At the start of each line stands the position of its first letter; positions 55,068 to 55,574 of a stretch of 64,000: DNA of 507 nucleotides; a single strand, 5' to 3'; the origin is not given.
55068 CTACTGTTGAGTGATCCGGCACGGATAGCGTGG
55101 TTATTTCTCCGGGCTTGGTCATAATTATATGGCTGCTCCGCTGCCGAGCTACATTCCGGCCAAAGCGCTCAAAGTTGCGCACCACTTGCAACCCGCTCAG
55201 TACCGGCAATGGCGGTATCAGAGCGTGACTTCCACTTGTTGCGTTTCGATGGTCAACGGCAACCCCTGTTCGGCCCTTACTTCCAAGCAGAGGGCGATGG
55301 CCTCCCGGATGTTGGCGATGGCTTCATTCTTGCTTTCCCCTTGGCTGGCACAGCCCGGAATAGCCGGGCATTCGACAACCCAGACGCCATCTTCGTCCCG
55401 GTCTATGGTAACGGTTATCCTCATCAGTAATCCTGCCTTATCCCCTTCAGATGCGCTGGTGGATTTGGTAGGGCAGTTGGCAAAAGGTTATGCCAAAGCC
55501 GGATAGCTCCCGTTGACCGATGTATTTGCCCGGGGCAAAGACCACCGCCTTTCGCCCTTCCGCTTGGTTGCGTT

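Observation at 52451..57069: hicB-hicA toxin-antitoxin pair embedded between mod and res of a Type III R-M operon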

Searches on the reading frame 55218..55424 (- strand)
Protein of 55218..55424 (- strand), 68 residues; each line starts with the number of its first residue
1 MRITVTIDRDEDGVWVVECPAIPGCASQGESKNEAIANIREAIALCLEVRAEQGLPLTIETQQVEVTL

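Call 3: search_protein_families(library=pfam, proteins=[window:55218-55424:-], max_evalue=0.01)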
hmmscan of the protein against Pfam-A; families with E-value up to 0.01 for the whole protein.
window:55218-55424:- (68 aa): 4 families
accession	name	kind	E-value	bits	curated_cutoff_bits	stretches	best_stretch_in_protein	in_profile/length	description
PF15919.11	HicB_lk_antitox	-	6.8e-11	42.8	27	1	5-63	3-60/123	HicB_like antitoxin of bacterial toxin-antitoxin system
PF24113.1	DUF7387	-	0.00021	22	27.9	1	9-47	18-55/85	Family of unknown function (DUF7387)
PF08972.17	DUF1902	-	0.0029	18.1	22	1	3-49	4-49/74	Domain of unknown function (DUF1902)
PF21748.3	UPF0150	-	0.0078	16.6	27.3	1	11-57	17-63/64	UPF0150-like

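Call 4: search_protein_families(library=ncbifam, proteins=[window:55218-55424:-], max_evalue=0.01)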
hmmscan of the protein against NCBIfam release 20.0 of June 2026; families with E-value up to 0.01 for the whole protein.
window:55218-55424:- (68 aa): 0 families

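Call 8: search_protein_families(library=padloc, proteins=[window:55218-55424:-], max_evalue=0.01)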
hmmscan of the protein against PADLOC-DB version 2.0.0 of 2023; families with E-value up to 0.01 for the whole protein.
window:55218-55424:- (68 aa): 0 families

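Call 35: find_related_loci(query=A2, collection=metagenome_contigs, flank=5000)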
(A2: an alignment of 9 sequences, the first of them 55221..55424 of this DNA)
Query A2 (68 aa) in metagenome_contigs; peptide patterns used: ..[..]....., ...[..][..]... (x = any residue, [..] = any of these).
600 stretches matched a pattern (row limit reached: there are more); 543 encode a relative of the query (tblastn E <= 1e-3); the best 80 are kept; 80 distinct loci.
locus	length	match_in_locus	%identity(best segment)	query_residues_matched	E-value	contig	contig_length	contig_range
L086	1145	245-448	82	1-68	4e-36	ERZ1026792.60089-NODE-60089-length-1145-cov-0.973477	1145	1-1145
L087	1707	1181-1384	82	1-68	3e-35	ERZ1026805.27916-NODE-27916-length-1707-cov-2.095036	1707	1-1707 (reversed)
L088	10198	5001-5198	85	1-66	2e-34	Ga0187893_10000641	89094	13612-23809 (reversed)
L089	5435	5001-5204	74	1-68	5e-34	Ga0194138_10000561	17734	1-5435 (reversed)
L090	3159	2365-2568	72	1-68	7e-34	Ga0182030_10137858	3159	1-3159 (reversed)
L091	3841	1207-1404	80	1-66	6e-34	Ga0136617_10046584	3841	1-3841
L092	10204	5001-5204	74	1-68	2e-34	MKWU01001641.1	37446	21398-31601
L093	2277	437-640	76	1-68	8e-34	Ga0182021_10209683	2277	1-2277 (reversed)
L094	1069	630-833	72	1-68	2e-34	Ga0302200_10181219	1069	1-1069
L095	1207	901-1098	80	1-66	3e-34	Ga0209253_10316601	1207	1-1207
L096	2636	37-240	79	1-68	2e-33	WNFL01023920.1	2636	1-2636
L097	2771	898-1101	78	1-68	1e-33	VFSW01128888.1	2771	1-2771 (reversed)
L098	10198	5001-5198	80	1-66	1e-33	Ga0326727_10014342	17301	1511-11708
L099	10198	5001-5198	77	1-66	2e-33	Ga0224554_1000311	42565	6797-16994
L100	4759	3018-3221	76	1-68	2e-33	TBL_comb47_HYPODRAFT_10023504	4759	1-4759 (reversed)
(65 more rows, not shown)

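Call 45: find_homologous_proteins(query=window:55221-55424:-, max_evalue=1e-10)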
Query window:55221-55424:- (68 aa): 7295 proteins with E <= 1e-10 among 7323 candidates; the best 120 are listed.
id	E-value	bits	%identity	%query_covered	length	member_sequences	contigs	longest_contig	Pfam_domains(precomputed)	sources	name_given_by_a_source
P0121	1.9e-36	140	100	100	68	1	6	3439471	PF15919.12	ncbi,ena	-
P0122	5.5e-36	139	99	100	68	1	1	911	PF15919.12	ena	-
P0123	1.0e-35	138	99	100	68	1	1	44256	PF15919.12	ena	-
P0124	2.7e-35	136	97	100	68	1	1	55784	PF15919.12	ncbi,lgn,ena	-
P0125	7.7e-32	126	85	100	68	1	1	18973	PF24113.2,PF15919.12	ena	-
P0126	1.6e-31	125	-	-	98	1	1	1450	PF15919.12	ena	-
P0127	1.6e-31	125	82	100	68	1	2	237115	PF15919.12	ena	-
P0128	1.7e-31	124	85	100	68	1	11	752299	PF15919.12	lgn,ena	-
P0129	2.0e-31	124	84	100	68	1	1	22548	PF15919.12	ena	-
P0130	2.4e-31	124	85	100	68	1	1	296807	PF15919.12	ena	-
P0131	2.5e-31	124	84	100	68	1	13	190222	PF15919.12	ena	-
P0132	2.8e-31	124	85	100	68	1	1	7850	PF15919.12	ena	-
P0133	2.8e-31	124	82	100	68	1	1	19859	PF15919.12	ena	-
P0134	3.0e-31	124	84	100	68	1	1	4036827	PF15919.12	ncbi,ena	-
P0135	3.1e-31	124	82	100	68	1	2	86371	PF15919.12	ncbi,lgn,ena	-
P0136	3.2e-31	124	85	100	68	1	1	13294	PF15919.12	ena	-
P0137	3.5e-31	123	84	100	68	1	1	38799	PF08972.18,PF15919.12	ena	-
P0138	3.6e-31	123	84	100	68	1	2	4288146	PF15919.12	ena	-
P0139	3.6e-31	123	84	100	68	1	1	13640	PF15919.12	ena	-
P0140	3.7e-31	123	82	100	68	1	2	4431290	PF15919.12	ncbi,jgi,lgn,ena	-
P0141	3.9e-31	123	87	100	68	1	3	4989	PF15919.12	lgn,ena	-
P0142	4.0e-31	123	84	100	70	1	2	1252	PF15919.12,PF15970.12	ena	-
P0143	4.3e-31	123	84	100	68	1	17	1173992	PF15919.12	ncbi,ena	-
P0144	5.0e-31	123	81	100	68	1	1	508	PF15919.12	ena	-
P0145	5.3e-31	123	84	100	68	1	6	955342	PF15919.12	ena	-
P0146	5.3e-31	123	84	100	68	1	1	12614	PF08972.18,PF15919.12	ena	-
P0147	5.3e-31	123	85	100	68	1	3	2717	PF15919.12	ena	-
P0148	5.6e-31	123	84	100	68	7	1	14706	PF15919.12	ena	-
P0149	5.8e-31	123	82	100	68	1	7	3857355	PF15919.12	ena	-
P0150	5.9e-31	123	82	100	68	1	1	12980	PF15919.12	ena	-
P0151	6.4e-31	123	84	100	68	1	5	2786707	PF15919.12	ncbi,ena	-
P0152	6.5e-31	123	81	100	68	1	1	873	PF08972.18,PF15919.12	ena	-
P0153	7.0e-31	123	84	100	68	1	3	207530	PF15919.12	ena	-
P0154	7.3e-31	122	84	100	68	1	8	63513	PF15919.12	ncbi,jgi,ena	-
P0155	7.3e-31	122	82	100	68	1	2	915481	PF15919.12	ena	-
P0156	8.3e-31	122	81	100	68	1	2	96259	PF15919.12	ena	-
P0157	8.4e-31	122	81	100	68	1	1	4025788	PF15919.12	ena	-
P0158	8.6e-31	122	79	100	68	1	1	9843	PF15919.12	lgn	-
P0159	8.7e-31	122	82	100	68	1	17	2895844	PF15919.12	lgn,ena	-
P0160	9.0e-31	122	82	100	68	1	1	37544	PF15919.12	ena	-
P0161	9.1e-31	122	82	100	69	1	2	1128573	PF15919.12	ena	-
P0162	9.2e-31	122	81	100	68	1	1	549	PF15919.12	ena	-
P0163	9.3e-31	122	86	97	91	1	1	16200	PF15919.12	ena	-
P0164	9.6e-31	122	82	100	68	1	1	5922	PF15919.12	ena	-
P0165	9.8e-31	122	85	97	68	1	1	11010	PF15919.12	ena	-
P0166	1.0e-30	122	81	100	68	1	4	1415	PF15919.12,PF15970.12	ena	-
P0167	1.1e-30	122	82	100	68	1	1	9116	PF15919.12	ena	-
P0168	1.1e-30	122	81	100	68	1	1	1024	PF15919.12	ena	-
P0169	1.1e-30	122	79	100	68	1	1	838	PF15919.12,PF15970.12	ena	-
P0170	1.1e-30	122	81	100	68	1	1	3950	PF15919.12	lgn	-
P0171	1.2e-30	122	82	100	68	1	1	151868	PF15919.12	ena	-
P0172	1.2e-30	122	82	100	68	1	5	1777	PF24113.2,PF15919.12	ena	-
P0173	1.2e-30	122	82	100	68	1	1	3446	PF15919.12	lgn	-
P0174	1.2e-30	122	84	100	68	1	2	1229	PF15919.12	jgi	jgi:predicted RNase H-like HicB family nuclease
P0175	1.2e-30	122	82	100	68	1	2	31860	PF15919.12,PF15970.12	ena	-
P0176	1.2e-30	122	81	100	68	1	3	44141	PF15919.12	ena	-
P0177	1.2e-30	122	81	100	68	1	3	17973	PF15919.12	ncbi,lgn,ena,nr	ncbi:MAG: type II toxin-antitoxin system HicB family antitoxin [Chloroflexi bacterium]|nr:type II to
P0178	1.3e-30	122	84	100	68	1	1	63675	PF08972.18,PF15919.12,PF21748.4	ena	-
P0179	1.3e-30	122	82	100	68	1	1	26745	PF15919.12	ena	-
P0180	1.3e-30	122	81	100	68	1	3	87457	PF15919.12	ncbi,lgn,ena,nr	ncbi:MAG: type II toxin-antitoxin system HicB family antitoxin [Chloroflexota bacterium]|nr:type II 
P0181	1.3e-30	122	81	100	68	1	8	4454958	PF15919.12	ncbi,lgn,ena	-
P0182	1.3e-30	122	81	100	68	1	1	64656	PF15919.12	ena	-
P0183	1.4e-30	122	79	100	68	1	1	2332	PF15919.12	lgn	-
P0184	1.4e-30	122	79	100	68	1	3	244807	PF15919.12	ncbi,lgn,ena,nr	ncbi:MAG: type II toxin-antitoxin system HicB family antitoxin [Chloroflexi bacterium]|nr:type II to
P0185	1.5e-30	122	79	100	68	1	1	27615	PF15919.12,PF15970.12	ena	-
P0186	1.5e-30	121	79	100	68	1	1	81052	PF15919.12,PF15970.12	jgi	-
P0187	1.5e-30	121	84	100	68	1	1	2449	PF15919.12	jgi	-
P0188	1.6e-30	121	79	100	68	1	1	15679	PF15919.12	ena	-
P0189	1.6e-30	121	82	100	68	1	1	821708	PF15919.12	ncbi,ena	-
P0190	1.6e-30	121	82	100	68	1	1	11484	PF15919.12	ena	-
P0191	1.7e-30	121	81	100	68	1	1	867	PF15919.12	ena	-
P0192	1.7e-30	121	79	100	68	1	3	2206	PF15919.12,PF15970.12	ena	-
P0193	1.7e-30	121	82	100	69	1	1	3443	PF15919.12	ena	-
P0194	1.9e-30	121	83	97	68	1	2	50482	PF15919.12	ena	-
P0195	1.9e-30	121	82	99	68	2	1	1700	PF15919.12,PF15970.12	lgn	-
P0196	2.0e-30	121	79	100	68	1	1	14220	PF15919.12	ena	-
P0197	2.0e-30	121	78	100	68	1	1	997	PF15919.12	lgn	-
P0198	2.0e-30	121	79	100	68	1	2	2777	PF15919.12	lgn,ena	-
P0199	2.0e-30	121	81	100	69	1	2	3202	PF15919.12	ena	-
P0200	2.1e-30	121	79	100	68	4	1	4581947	PF15919.12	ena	-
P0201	2.1e-30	121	79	100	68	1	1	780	PF15919.12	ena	-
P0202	2.1e-30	121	84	100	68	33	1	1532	PF15919.12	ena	-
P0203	2.2e-30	121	85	97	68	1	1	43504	PF15919.12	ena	-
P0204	2.2e-30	121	81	100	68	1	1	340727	PF15919.12,PF15970.12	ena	-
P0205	2.2e-30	121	81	100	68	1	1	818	PF15919.12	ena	-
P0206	2.2e-30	121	79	100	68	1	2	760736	PF15919.12,PF15970.12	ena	-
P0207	2.2e-30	121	81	100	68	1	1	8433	PF15919.12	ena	-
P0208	2.2e-30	121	85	97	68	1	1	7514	PF15919.12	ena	-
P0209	2.2e-30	121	81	100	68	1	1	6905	PF24113.2,PF15919.12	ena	-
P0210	2.2e-30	121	81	100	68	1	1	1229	PF15919.12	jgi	jgi:predicted RNase H-like HicB family nuclease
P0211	2.3e-30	121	81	100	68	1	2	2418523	PF15919.12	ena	-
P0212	2.3e-30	121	82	100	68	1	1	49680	PF15919.12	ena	-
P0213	2.3e-30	121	81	100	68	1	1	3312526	PF15919.12,PF15970.12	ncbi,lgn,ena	-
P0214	2.3e-30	121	81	100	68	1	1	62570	PF15919.12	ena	-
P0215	2.4e-30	121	78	100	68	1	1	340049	PF15919.12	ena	-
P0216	2.4e-30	121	79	100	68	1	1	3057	PF15919.12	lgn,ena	-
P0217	2.6e-30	121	81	100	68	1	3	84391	PF15919.12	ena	-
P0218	2.6e-30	121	81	100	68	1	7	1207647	PF15919.12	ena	-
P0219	2.6e-30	121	83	97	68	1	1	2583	PF15919.12,PF15970.12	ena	-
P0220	2.7e-30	121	76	100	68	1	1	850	PF15919.12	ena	-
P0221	2.7e-30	121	81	100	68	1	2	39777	PF15919.12,PF15970.12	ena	-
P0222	2.7e-30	121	82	100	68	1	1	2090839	PF15919.12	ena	-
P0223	2.7e-30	121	81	100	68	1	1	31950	PF15919.12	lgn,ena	-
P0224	2.8e-30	121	79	100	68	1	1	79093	PF15919.12,PF15970.12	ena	-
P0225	2.8e-30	121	79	100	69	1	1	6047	PF15919.12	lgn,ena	-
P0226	2.8e-30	121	79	100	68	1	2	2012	PF15919.12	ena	-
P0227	2.9e-30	121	81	100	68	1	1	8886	PF15919.12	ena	-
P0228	2.9e-30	121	82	100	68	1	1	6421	PF15919.12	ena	-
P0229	3.0e-30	121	81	100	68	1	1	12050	PF15919.12,PF15970.12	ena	-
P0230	3.1e-30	121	81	100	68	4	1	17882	PF15919.12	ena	-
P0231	3.1e-30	120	79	100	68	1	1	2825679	PF15919.12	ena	-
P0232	3.1e-30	120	78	100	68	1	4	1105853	PF15919.12,PF15970.12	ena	-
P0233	3.2e-30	120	81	100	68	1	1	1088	PF15919.12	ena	-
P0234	3.3e-30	120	81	100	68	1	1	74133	PF15919.12,PF21748.4,PF15970.12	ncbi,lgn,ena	-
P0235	3.3e-30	120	81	100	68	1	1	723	PF15919.12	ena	-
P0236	3.3e-30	120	82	100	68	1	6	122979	PF15919.12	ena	-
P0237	3.5e-30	120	81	100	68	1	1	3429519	PF15919.12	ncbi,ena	-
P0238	3.5e-30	120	85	97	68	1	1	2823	PF15919.12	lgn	-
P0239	3.6e-30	120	82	100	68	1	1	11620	PF15919.12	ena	-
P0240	3.6e-30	120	81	100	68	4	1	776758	PF15919.12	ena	-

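Call 46: find_encoding_contigs(protein=P0121, flank=1500, max_places=10)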
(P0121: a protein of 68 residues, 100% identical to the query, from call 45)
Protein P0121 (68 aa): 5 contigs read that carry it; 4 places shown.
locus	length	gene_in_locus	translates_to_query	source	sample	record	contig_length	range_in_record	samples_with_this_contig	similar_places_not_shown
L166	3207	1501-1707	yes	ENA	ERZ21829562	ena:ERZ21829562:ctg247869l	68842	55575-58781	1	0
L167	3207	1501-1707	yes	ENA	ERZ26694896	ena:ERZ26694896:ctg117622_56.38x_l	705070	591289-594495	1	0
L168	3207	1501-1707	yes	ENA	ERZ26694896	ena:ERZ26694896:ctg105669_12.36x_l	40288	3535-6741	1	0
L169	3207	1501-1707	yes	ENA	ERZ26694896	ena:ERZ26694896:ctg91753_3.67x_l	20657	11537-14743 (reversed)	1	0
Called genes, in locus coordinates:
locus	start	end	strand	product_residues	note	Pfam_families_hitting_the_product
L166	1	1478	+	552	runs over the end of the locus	PF01555:N6_N4_Mtase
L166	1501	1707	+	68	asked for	PF15919:HicB_lk_antitox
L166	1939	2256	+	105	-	-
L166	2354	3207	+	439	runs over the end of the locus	-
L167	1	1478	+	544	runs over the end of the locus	PF01555:N6_N4_Mtase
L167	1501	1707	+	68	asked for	PF15919:HicB_lk_antitox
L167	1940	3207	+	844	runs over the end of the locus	PF04851:ResIII, PF00270:DEAD (faint)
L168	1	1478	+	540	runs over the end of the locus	PF01555:N6_N4_Mtase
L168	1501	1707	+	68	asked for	PF15919:HicB_lk_antitox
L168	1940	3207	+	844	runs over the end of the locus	PF04851:ResIII, PF00270:DEAD (faint)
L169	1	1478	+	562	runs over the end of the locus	PF01555:N6_N4_Mtase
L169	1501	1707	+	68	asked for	PF15919:HicB_lk_antitox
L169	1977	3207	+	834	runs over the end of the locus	PF00270:DEAD (faint), PF04851:ResIII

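Call 47: find_encoding_contigs(protein=P0143, flank=4000, max_places=10)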
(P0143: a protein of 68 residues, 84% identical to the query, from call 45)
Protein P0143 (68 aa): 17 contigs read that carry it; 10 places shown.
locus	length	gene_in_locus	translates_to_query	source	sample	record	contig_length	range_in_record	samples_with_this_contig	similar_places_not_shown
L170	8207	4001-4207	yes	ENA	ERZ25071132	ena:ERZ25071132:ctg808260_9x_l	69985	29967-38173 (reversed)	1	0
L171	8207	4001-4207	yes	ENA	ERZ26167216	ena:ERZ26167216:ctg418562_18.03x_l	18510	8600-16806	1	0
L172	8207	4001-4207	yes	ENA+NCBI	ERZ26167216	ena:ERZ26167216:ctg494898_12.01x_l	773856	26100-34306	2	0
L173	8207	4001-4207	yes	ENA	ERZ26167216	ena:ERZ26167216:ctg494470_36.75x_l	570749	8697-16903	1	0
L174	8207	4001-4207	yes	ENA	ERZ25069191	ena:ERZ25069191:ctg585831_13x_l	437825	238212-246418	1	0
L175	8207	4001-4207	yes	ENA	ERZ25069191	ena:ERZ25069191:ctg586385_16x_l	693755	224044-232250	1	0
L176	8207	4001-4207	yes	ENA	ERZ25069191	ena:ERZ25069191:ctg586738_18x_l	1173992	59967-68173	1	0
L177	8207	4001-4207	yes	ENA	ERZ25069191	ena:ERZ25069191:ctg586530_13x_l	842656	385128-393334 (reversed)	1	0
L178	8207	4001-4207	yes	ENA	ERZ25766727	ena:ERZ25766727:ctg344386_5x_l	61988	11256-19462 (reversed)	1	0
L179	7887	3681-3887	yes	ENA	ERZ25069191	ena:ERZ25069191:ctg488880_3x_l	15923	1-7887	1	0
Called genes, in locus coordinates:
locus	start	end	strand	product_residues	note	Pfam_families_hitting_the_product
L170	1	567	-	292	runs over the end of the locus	PF02771:Acyl-CoA_dh_N (weak), PF02770:Acyl-CoA_dh_M, PF00441:Acyl-CoA_dh_1 (weak)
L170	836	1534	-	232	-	-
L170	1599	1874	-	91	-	-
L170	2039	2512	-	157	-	PF05154:TM2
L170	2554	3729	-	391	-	PF02771:Acyl-CoA_dh_N, PF02770:Acyl-CoA_dh_M, PF00441:Acyl-CoA_dh_1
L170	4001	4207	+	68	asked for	PF15919:HicB_lk_antitox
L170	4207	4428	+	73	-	PF07927:HicA_toxin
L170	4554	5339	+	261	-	PF06044:DpnI, PF17726:DpnI_C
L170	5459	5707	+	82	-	-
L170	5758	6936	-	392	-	PF02771:Acyl-CoA_dh_N, PF02770:Acyl-CoA_dh_M, PF00441:Acyl-CoA_dh_1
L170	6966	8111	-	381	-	PF04909:Amidohydro_2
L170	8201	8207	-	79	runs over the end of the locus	PF01037:AsnC_trans_reg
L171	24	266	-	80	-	-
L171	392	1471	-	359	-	PF02771:Acyl-CoA_dh_N, PF02770:Acyl-CoA_dh_M, PF00441:Acyl-CoA_dh_1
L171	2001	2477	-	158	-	PF05154:TM2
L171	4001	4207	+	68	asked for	PF15919:HicB_lk_antitox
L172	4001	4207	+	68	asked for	PF15919:HicB_lk_antitox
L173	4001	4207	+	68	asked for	PF15919:HicB_lk_antitox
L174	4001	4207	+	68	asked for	PF15919:HicB_lk_antitox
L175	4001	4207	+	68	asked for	PF15919:HicB_lk_antitox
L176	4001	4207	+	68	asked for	PF15919:HicB_lk_antitox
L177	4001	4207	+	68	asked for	PF15919:HicB_lk_antitox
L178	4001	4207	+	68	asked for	PF15919:HicB_lk_antitox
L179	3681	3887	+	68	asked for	PF15919:HicB_lk_antitox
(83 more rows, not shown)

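Call 48: find_encoding_contigs(protein=P0131, flank=4000, max_places=10)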
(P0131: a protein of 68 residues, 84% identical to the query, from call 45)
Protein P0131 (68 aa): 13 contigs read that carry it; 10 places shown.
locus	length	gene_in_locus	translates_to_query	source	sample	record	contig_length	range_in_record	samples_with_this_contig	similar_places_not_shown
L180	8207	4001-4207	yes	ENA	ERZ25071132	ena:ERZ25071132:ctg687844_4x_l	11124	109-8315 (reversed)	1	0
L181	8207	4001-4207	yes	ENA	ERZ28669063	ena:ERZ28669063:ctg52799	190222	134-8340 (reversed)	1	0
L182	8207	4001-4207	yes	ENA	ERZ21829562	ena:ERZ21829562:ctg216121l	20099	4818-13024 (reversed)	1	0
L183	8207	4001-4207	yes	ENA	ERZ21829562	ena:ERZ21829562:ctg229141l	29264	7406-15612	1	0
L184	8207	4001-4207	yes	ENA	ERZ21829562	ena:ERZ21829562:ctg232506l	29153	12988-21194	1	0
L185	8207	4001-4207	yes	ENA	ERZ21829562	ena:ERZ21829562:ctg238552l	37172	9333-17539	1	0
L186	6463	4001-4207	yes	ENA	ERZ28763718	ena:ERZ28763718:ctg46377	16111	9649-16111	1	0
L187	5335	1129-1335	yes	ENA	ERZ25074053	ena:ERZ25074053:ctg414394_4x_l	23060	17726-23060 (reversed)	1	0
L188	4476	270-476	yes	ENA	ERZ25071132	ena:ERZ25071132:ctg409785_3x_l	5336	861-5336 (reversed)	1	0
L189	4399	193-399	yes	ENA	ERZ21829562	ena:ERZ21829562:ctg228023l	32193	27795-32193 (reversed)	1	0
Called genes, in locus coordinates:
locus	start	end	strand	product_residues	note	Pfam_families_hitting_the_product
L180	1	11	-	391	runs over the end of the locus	PF02771:Acyl-CoA_dh_N, PF02770:Acyl-CoA_dh_M, PF00441:Acyl-CoA_dh_1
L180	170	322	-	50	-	-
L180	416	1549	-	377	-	PF02771:Acyl-CoA_dh_N, PF02770:Acyl-CoA_dh_M, PF00441:Acyl-CoA_dh_1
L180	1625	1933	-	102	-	PF01541:GIY-YIG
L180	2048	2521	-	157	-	PF05154:TM2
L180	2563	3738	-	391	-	PF02771:Acyl-CoA_dh_N, PF02770:Acyl-CoA_dh_M, PF00441:Acyl-CoA_dh_1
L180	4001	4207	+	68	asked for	PF15919:HicB_lk_antitox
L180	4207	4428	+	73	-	PF07927:HicA_toxin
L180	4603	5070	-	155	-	-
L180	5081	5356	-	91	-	-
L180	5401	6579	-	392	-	PF02771:Acyl-CoA_dh_N, PF02770:Acyl-CoA_dh_M, PF00441:Acyl-CoA_dh_1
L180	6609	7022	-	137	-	PF04909:Amidohydro_2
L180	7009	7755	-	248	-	PF04909:Amidohydro_2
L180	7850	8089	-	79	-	PF01037:AsnC_trans_reg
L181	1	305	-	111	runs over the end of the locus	PF00441:Acyl-CoA_dh_1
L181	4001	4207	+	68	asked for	PF15919:HicB_lk_antitox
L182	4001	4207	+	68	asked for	PF15919:HicB_lk_antitox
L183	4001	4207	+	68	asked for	PF15919:HicB_lk_antitox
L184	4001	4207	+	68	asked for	PF15919:HicB_lk_antitox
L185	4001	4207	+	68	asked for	PF15919:HicB_lk_antitox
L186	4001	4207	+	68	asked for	PF15919:HicB_lk_antitox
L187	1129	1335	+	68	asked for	PF15919:HicB_lk_antitox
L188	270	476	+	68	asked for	PF15919:HicB_lk_antitox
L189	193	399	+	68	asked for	PF15919:HicB_lk_antitox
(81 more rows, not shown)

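Call 53: search_solved_structures(query=window:55221-55424:-, max_evalue=1, show_alignments=2)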
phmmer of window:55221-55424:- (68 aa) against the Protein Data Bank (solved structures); distinct sequences matched with E-value up to 1: 6.
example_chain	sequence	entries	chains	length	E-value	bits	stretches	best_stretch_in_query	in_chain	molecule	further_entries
6g1c_V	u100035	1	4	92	2.3e-05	27.9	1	2-59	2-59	Antitoxin HicB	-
6g1n_A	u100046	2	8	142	5.3e-05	26.8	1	2-58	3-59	antitoxin HicB | HicB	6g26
2yzt_A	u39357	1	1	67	0.00031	24.4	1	2-52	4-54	Putative uncharacterized protein TTHA1756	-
1wv8_A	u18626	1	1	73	0.0089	19.8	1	10-59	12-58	hypothetical protein TTHA1013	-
3kwr_A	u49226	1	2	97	0.14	16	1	7-58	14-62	Putative RNA-binding protein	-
8qj6_A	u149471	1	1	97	0.58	14.1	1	3-44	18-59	Lipoprotein cytochrome c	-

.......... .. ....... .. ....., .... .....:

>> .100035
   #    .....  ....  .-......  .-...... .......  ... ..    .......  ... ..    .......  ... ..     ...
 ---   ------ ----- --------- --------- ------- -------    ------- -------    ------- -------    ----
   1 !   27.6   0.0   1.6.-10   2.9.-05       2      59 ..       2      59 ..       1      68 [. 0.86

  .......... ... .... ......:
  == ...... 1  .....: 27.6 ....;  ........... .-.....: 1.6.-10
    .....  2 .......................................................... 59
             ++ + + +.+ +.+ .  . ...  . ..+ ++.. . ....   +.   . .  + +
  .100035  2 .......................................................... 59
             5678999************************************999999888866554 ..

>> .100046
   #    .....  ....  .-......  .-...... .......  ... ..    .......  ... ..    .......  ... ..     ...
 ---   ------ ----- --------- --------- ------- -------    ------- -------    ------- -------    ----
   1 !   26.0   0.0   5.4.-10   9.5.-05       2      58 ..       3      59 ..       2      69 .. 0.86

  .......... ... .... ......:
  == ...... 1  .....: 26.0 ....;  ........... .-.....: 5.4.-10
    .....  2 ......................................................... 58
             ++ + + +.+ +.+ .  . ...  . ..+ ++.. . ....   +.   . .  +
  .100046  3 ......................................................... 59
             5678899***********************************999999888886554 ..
